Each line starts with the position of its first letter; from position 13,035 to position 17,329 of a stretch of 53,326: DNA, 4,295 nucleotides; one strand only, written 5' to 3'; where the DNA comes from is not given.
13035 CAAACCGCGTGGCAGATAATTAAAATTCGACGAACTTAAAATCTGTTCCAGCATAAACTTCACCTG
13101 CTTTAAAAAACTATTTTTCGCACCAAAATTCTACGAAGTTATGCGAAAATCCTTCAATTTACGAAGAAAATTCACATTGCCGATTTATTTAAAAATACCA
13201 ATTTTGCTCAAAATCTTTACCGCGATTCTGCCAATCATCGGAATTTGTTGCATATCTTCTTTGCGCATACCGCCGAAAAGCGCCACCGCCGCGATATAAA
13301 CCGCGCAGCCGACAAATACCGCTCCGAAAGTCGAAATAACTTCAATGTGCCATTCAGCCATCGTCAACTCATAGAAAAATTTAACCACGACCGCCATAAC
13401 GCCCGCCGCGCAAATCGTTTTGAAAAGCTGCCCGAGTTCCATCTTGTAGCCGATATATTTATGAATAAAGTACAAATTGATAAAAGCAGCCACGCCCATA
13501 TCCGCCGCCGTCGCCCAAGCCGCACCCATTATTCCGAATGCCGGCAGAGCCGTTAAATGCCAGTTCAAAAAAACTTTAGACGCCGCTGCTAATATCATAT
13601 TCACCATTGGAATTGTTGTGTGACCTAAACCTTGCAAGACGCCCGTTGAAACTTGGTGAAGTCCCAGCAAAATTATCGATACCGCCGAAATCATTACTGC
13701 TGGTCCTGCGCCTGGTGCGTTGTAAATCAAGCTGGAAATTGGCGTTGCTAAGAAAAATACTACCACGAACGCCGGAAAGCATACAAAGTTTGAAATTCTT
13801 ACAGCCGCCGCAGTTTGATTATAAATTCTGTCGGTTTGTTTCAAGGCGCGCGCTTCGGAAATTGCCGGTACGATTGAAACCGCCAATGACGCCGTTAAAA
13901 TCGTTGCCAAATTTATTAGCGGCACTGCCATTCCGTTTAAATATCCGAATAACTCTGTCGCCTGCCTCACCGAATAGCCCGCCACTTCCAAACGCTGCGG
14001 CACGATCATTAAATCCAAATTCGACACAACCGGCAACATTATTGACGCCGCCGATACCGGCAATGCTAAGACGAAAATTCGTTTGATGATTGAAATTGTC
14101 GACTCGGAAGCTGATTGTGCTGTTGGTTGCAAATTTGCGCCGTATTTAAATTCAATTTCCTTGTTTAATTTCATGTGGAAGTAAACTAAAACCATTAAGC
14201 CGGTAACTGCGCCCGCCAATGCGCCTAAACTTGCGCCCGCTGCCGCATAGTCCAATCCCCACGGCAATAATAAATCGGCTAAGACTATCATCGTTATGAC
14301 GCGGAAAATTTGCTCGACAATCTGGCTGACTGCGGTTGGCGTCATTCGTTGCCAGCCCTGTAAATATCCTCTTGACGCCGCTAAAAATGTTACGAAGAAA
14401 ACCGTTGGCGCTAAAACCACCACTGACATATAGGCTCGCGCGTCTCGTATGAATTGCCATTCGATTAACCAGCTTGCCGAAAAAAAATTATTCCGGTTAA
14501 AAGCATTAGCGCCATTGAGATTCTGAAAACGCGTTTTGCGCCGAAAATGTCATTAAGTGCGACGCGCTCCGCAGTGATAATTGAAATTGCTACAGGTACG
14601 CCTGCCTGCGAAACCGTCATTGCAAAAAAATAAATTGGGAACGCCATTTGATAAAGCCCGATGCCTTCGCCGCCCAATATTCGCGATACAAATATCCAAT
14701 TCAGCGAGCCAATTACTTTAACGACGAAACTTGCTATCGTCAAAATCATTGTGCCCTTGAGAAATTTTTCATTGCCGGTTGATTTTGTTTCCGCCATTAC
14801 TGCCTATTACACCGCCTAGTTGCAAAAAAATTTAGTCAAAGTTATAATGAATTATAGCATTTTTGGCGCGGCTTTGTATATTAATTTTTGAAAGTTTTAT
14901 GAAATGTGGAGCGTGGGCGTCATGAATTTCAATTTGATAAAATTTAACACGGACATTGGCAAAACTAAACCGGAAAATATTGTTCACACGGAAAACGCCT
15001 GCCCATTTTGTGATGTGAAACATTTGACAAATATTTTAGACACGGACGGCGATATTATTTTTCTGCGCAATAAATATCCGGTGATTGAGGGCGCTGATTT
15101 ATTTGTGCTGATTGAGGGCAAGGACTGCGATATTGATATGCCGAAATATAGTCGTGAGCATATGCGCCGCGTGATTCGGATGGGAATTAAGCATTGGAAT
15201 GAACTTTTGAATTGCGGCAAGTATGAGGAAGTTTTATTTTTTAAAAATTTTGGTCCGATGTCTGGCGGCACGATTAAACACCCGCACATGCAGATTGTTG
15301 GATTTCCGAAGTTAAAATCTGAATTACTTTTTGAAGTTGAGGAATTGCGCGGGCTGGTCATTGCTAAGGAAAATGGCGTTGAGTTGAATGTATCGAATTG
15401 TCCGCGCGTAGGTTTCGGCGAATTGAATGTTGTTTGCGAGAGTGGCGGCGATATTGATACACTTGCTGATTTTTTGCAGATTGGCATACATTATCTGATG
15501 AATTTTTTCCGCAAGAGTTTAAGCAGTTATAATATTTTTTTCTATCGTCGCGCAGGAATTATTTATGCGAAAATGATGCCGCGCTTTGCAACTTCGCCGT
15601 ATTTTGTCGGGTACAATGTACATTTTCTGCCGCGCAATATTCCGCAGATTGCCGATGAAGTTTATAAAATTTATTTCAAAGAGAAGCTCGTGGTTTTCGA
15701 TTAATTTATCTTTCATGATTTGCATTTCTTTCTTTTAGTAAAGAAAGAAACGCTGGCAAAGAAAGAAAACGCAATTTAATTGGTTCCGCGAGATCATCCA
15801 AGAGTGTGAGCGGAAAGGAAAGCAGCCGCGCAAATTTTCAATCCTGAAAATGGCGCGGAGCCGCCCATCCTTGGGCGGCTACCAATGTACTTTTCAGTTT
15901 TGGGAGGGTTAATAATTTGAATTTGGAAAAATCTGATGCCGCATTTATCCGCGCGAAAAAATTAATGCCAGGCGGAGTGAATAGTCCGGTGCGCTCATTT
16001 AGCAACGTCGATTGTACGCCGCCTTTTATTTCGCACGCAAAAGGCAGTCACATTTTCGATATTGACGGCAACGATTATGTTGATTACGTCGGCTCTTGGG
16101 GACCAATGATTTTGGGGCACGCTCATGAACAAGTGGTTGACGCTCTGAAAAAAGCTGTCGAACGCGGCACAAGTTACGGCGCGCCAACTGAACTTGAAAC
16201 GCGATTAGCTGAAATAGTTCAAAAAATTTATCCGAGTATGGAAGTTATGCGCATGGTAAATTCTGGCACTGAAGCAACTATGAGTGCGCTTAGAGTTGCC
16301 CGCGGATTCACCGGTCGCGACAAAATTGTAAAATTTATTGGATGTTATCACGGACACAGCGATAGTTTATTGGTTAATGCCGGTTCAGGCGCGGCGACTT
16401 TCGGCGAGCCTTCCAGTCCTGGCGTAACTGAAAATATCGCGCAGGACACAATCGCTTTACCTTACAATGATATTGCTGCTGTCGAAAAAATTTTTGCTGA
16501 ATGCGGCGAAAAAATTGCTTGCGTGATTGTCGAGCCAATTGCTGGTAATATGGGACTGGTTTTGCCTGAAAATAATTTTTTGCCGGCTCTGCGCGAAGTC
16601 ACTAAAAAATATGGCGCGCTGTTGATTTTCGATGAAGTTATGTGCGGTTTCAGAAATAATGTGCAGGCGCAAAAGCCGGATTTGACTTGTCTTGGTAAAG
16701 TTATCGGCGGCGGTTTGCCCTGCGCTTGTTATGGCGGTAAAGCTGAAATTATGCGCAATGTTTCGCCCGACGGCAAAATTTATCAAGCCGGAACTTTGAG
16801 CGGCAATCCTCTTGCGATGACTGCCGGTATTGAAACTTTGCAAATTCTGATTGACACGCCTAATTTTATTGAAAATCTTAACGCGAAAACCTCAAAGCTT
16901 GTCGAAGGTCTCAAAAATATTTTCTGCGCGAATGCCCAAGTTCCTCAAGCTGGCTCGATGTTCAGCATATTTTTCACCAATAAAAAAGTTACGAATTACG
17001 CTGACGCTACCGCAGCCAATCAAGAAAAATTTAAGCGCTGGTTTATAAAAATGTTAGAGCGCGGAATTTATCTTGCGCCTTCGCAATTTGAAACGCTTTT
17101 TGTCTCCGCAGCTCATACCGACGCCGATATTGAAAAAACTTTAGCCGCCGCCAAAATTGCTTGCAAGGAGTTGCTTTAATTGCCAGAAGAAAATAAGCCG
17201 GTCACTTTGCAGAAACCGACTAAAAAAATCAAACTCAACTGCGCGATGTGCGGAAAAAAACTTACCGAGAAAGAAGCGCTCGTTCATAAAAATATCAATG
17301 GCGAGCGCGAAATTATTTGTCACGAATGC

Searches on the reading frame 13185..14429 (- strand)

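Call 88: search_protein_families(library=pfam, proteins=[window:13185-14429:-])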
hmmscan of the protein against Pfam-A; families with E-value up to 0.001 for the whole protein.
window:13185-14429:- (414 aa): 3 families
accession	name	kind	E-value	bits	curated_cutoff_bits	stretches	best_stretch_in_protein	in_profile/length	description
PF01943.22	Polysacc_synt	-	6.2e-15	55.8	28.2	1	7-122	117-223/274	Polysaccharide biosynthesis protein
PF03023.19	MurJ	-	2.3e-11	43.4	27.4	1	5-362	103-442/451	Lipid II flippase MurJ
PF01554.23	MatE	-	1.7e-07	31.6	24.9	1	167-290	33-160/161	MatE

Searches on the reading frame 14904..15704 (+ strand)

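Call 88: search_protein_families(library=pfam, proteins=[window:14904-15704:+])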
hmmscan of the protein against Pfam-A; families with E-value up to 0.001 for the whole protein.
window:14904-15704:+ (266 aa): 2 families
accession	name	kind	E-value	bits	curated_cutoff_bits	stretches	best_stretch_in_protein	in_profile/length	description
PF16285.10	DUF4931_N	-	1.9e-52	177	24.1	1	14-135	1-122/124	Domain of unknown function (DUF4931) N-terminal domain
PF20956.2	DUF4931_C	-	8e-37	126.3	28.6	1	144-258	5-119/119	Domain of unknown function (DUF4931) C-terminal domain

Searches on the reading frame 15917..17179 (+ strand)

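Call 88: search_protein_families(library=pfam, proteins=[window:15917-17179:+])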
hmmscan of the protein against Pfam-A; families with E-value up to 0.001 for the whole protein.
window:15917-17179:+ (420 aa): 1 family
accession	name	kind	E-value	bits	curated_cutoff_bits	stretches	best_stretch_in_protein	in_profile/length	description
PF00202.27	Aminotran_3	-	1.6e-74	251.5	30.5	1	34-400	9-391/403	Aminotransferase class-III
